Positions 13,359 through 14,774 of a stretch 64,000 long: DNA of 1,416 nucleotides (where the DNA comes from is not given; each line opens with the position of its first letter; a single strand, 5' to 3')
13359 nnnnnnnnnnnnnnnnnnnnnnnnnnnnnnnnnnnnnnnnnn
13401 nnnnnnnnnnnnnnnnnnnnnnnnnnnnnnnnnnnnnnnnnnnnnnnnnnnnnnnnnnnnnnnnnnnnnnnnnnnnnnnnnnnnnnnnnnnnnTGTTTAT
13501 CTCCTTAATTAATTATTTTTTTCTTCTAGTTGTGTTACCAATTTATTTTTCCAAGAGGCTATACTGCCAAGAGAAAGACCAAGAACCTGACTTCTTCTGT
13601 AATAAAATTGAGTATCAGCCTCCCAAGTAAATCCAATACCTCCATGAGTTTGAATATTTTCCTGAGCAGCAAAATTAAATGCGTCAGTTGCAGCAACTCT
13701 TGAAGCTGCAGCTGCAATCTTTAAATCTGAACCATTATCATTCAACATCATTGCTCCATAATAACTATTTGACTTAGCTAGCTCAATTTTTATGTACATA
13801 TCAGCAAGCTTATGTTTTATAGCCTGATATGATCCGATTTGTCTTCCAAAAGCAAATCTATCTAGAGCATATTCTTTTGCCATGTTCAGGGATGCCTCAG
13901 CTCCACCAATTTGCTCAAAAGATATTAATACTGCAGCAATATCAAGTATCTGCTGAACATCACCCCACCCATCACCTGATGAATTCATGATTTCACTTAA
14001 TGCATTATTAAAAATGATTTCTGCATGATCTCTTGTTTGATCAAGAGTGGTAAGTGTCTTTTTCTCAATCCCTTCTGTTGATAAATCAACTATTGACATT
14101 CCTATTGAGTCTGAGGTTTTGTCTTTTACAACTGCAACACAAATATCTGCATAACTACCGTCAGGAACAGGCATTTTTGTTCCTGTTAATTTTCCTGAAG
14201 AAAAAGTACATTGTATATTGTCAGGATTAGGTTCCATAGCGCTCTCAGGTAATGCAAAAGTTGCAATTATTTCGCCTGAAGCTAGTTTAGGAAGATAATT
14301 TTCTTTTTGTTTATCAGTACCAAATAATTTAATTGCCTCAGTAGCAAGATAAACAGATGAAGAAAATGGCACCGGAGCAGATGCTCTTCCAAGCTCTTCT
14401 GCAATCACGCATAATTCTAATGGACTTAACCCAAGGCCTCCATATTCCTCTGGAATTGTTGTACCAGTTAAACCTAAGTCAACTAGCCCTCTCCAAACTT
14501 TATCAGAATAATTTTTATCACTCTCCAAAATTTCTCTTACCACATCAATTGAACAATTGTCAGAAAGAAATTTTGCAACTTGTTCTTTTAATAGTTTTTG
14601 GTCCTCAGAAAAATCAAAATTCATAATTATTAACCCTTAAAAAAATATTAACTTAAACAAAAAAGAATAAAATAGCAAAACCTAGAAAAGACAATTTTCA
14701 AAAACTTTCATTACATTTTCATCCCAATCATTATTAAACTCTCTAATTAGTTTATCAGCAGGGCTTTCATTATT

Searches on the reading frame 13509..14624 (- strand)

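Call 63: search_protein_families(library=pfam, proteins=[window:13509-14624:-], max_evalue=0.000001)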
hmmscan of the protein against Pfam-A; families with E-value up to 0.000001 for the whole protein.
window:13509-14624:- (371 aa): 2 families
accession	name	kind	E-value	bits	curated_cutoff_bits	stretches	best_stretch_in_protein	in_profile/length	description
PF02771.21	Acyl-CoA_dh_N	-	3.9e-29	101.7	22.9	1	6-118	1-113/113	Acyl-CoA dehydrogenase, N-terminal domain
PF00441.29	Acyl-CoA_dh_1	-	7.2e-24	85.1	22.4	1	217-354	1-137/150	Acyl-CoA dehydrogenase, C-terminal domain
